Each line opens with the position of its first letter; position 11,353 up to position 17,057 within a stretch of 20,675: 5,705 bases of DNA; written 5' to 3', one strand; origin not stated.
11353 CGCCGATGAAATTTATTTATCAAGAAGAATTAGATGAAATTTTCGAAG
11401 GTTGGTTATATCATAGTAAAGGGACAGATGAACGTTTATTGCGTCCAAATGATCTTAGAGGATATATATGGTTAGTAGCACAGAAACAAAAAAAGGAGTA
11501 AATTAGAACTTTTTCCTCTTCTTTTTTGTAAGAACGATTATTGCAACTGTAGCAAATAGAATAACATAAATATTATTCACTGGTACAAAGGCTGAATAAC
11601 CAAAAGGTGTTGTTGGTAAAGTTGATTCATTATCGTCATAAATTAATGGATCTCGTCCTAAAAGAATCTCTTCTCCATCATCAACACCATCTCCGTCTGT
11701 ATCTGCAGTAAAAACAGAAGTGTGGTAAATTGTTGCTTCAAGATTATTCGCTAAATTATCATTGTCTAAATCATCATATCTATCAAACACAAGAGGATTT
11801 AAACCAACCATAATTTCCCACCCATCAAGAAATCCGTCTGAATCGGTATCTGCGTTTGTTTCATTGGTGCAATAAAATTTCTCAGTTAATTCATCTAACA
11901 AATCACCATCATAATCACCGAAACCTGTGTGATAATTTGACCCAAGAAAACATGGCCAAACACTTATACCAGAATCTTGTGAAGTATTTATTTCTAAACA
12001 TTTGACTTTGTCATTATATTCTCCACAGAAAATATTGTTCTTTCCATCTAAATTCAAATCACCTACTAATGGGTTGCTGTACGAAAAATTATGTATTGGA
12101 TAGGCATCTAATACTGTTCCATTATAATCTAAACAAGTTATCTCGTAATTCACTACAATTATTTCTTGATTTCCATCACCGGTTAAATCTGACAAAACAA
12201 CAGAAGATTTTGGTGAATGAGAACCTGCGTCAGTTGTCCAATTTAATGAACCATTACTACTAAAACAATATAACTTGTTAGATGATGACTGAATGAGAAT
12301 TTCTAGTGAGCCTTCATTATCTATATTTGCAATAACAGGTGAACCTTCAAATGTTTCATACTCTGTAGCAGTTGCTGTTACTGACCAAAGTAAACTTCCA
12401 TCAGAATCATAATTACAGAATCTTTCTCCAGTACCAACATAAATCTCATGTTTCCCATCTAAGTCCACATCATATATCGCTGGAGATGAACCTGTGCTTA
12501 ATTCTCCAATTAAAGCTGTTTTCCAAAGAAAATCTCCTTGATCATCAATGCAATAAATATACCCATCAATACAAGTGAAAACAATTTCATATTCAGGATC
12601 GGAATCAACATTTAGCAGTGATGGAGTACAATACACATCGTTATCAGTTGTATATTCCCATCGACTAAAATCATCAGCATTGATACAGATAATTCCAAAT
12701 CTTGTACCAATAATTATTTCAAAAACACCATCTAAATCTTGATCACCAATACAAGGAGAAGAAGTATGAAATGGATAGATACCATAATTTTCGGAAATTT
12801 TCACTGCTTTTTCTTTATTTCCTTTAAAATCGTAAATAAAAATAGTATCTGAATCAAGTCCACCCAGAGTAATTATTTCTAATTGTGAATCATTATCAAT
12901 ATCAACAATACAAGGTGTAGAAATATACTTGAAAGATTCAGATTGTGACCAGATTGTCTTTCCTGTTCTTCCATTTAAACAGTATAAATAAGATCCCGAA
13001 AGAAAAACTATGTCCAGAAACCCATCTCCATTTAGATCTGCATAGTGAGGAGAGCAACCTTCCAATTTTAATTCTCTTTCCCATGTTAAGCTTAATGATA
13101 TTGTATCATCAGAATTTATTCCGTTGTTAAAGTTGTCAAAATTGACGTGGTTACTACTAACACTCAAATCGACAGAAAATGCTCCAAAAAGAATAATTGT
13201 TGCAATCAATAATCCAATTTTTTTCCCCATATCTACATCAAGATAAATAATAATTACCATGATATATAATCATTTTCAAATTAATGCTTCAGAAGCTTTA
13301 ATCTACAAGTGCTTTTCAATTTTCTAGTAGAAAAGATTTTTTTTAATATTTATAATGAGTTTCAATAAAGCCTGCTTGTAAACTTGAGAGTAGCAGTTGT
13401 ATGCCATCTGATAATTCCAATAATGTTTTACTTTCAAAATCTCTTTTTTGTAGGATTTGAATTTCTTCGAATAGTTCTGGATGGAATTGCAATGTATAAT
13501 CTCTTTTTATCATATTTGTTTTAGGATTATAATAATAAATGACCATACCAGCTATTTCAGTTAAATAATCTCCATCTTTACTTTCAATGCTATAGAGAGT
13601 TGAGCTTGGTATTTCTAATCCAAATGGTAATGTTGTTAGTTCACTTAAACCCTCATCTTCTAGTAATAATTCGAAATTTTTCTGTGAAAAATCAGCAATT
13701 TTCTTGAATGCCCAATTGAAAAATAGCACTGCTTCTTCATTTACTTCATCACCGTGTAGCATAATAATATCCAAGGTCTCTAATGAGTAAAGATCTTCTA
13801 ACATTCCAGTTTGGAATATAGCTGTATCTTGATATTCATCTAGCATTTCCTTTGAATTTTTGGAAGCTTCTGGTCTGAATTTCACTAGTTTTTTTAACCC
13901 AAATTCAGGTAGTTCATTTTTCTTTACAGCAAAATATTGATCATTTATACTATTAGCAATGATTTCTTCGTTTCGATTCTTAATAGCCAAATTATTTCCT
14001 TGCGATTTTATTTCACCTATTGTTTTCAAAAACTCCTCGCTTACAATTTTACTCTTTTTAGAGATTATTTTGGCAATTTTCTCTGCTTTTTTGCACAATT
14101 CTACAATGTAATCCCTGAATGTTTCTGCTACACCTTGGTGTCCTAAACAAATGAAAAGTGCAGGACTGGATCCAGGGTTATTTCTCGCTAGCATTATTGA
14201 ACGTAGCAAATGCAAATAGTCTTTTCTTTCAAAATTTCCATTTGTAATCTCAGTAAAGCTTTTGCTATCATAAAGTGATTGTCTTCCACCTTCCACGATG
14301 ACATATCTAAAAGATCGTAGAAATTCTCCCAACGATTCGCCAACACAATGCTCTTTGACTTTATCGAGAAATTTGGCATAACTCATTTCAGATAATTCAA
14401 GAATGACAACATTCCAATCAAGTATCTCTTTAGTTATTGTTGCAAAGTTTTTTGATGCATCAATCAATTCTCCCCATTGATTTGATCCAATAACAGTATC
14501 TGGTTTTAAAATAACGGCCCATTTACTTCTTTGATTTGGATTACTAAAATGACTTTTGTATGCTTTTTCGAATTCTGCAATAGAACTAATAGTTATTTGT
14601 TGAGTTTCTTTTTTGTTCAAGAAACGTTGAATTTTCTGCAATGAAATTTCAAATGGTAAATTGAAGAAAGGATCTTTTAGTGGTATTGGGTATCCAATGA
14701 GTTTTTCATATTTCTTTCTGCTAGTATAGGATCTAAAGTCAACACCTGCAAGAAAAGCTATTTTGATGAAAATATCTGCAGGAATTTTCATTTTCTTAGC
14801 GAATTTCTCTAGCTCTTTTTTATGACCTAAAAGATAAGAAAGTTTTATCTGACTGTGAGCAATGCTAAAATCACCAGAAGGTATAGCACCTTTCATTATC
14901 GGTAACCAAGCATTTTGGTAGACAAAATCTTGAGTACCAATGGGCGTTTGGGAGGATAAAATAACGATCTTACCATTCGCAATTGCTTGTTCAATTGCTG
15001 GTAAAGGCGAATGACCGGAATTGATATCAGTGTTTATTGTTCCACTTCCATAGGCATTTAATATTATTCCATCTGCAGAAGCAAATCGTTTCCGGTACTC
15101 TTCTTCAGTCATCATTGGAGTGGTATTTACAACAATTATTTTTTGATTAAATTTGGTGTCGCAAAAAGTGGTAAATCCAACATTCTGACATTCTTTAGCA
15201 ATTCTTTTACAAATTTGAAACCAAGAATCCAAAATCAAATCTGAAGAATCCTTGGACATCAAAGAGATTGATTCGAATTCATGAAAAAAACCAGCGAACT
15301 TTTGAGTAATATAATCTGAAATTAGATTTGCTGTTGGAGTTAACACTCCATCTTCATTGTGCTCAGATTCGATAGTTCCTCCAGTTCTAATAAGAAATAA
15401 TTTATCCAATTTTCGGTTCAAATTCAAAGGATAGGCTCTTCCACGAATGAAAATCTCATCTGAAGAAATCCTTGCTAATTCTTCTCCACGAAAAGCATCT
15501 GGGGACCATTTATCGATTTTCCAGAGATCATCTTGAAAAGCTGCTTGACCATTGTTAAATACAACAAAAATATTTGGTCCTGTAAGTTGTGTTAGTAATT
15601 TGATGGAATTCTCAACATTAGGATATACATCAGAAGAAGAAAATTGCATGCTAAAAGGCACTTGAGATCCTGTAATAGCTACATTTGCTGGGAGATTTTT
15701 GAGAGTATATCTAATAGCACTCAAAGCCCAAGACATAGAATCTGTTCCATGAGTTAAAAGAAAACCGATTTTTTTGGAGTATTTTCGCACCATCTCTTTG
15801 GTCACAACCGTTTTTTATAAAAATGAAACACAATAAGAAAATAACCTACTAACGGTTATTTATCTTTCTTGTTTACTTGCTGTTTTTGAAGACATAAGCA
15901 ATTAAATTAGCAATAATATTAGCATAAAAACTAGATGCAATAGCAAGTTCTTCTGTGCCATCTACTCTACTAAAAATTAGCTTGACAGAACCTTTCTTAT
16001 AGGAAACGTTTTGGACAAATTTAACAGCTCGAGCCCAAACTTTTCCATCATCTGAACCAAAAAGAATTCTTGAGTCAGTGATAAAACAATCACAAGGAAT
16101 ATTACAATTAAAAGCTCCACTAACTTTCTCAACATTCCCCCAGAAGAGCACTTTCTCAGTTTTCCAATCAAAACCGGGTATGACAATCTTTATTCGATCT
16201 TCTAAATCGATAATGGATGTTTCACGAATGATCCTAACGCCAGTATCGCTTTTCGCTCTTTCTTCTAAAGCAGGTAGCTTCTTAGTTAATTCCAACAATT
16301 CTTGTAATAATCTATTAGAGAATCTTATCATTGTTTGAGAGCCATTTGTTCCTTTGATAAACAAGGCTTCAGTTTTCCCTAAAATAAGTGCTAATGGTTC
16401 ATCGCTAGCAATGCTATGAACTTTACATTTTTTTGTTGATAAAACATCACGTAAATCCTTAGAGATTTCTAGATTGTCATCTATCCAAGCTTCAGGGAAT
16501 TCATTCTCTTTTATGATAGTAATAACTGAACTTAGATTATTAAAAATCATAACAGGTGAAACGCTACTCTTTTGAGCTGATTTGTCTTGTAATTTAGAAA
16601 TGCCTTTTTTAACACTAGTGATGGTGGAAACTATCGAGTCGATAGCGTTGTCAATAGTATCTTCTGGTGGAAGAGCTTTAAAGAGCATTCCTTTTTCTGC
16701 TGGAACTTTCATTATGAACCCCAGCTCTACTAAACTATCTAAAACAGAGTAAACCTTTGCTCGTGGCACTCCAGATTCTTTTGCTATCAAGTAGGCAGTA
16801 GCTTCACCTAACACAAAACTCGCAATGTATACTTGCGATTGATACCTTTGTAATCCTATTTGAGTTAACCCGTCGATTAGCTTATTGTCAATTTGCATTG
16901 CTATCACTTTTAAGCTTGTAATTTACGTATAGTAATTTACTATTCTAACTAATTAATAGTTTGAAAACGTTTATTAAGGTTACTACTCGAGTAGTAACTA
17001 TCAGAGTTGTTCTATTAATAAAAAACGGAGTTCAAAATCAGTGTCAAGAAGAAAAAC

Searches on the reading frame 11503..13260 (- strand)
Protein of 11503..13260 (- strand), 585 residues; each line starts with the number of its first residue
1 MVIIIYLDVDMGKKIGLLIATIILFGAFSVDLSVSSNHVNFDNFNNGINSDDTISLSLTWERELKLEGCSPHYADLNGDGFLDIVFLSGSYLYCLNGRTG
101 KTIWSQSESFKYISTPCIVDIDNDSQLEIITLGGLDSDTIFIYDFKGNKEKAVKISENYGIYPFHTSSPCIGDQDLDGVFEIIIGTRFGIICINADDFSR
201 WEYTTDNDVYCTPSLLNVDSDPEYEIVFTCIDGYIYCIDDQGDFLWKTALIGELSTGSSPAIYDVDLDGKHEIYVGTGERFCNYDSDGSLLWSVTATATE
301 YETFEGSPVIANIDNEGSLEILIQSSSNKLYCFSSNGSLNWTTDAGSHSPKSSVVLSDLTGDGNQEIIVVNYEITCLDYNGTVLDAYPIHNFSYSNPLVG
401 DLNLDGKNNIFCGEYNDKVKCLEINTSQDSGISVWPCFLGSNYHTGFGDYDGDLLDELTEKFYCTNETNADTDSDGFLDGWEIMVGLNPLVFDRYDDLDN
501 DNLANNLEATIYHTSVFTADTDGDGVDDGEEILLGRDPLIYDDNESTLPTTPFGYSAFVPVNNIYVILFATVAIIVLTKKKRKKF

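Call 16: search_protein_families(library=pfam, proteins=[window:11503-13260:-], max_evalue=0.001)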
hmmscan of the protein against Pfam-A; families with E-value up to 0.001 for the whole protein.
window:11503-13260:- (585 aa): 5 families
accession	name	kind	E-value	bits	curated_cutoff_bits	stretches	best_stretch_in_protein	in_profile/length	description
PF13570.13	Beta-prop_ACSF4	-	5.2e-21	75.8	133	2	90-264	113-265/329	Beta-alanine-activating enzyme, beta-propeller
PF13517.12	FG-GAP_3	-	5.7e-19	68.9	26.9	1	75-130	1-60/61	FG-GAP-like repeat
PF25292.1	Beta-prop_CGLA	-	1.6e-13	51.2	26.8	1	205-247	30-68/316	Lambda-carrageenase beta-propeller domain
PF13360.13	PQQ_2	-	1.2e-08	35.4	27.6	1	231-383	41-181/233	Outer membrane protein assembly factor BamB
PF01839.29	FG-GAP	-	1.7e-07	31.4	22.1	0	257-280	2-25/37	FG-GAP repeat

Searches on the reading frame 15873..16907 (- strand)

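Call 16: search_protein_families(library=pfam, proteins=[window:15873-16907:-], max_evalue=0.001)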
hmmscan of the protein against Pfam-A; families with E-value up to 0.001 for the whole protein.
window:15873-16907:- (344 aa): 2 families
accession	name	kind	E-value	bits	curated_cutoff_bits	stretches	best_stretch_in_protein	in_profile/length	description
PF01978.25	TrmB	-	2.8e-16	59.5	25.6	1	14-82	1-68/68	Sugar-specific transcriptional regulator TrmB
PF09339.16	HTH_IclR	-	0.00047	20.3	22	1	41-66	24-49/52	IclR helix-turn-helix domain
